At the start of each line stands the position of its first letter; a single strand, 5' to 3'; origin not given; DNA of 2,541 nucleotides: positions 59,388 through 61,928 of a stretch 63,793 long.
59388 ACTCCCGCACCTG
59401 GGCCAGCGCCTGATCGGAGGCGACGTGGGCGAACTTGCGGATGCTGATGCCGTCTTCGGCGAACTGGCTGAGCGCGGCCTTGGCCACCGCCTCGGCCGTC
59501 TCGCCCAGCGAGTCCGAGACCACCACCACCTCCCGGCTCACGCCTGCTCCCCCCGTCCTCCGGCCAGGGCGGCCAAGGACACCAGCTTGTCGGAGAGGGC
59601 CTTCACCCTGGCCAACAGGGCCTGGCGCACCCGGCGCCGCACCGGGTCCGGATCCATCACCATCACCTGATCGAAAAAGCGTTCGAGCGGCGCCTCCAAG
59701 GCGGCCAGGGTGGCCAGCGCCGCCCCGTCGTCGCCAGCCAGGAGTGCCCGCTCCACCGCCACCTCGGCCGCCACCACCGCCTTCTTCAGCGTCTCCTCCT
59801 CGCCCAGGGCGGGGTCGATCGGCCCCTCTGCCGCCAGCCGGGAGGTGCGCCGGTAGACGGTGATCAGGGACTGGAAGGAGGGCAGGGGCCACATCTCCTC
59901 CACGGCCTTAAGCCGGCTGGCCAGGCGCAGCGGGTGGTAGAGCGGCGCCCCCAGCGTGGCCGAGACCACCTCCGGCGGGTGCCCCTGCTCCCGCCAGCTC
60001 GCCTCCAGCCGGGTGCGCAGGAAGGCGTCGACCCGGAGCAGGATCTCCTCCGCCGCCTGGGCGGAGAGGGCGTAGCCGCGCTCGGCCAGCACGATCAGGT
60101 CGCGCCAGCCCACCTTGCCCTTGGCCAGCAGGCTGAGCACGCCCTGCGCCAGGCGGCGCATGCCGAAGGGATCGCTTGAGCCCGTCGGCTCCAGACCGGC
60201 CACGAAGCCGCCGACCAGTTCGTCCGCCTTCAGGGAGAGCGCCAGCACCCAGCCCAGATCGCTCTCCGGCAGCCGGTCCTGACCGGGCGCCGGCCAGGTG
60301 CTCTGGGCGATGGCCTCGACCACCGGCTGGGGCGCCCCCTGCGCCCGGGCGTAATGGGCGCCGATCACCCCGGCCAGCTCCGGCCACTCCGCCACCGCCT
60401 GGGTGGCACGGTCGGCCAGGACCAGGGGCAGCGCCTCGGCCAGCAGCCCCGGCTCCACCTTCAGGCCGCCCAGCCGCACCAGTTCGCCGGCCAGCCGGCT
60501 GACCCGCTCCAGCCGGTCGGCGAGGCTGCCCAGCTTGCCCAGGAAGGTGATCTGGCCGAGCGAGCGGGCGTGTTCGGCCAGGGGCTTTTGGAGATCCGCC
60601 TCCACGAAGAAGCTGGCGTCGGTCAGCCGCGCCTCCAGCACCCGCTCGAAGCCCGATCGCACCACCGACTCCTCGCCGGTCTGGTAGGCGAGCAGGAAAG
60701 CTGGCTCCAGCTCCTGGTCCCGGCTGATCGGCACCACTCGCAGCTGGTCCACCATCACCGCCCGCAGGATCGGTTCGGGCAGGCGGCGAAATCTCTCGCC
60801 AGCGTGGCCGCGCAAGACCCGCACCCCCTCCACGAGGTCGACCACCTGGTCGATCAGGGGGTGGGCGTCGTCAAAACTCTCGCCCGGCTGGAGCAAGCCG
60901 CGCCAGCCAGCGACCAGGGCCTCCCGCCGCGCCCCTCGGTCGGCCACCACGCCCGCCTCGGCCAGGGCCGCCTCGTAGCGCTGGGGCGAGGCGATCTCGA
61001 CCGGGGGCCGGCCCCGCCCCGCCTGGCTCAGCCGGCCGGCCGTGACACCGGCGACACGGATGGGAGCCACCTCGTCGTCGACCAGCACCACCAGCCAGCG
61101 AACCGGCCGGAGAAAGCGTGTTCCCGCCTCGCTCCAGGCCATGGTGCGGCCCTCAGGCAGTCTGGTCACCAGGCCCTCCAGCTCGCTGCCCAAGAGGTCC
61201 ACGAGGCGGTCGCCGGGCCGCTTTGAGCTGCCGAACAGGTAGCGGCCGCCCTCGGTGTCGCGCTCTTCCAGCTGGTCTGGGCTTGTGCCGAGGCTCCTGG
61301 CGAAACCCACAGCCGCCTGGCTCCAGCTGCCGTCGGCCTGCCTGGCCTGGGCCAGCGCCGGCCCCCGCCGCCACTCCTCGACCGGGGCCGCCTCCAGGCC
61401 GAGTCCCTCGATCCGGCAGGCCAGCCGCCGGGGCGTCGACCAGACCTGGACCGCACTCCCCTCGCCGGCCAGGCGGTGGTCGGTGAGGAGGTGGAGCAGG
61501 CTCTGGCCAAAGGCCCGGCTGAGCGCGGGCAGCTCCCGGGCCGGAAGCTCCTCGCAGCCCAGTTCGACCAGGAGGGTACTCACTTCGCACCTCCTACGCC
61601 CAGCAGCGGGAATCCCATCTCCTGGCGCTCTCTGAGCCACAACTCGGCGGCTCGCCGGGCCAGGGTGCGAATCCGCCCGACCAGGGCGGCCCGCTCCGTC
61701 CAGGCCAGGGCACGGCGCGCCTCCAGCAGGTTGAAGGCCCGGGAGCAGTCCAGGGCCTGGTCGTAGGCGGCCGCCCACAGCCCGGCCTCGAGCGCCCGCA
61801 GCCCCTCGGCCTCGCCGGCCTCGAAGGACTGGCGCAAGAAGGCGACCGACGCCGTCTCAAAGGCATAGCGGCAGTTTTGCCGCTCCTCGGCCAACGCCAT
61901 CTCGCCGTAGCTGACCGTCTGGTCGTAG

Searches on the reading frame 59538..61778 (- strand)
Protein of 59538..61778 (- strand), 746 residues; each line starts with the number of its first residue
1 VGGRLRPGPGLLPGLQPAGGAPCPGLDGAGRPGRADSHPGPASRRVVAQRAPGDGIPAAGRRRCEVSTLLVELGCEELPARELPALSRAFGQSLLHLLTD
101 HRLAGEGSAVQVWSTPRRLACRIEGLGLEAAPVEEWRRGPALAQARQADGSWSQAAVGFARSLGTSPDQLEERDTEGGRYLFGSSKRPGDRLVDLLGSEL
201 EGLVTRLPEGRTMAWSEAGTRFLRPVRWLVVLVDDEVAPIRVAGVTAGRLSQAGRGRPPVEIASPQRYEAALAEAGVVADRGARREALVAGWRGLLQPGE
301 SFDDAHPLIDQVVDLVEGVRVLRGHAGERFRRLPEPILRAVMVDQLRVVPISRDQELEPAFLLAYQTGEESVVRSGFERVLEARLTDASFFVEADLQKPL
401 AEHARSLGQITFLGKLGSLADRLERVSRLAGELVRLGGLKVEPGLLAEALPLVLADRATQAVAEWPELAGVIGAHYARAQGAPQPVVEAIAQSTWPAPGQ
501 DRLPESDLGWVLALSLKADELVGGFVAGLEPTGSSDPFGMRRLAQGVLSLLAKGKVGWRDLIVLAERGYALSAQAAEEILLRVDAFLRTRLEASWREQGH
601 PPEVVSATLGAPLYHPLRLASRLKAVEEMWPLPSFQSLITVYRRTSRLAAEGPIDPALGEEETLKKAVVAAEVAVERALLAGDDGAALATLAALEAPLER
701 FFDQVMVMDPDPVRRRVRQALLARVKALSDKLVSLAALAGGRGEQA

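Call 43: search_protein_families(library=pfam, proteins=[window:59538-61778:-], max_evalue=0.00001)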
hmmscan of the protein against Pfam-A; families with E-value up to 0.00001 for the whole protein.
window:59538-61778:- (746 aa): 1 family
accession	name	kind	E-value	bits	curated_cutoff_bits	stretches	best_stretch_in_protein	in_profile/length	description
PF02092.22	tRNA_synt_2f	-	4.6e-129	432.2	29.2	1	69-609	1-535/536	Glycyl-tRNA synthetase beta subunit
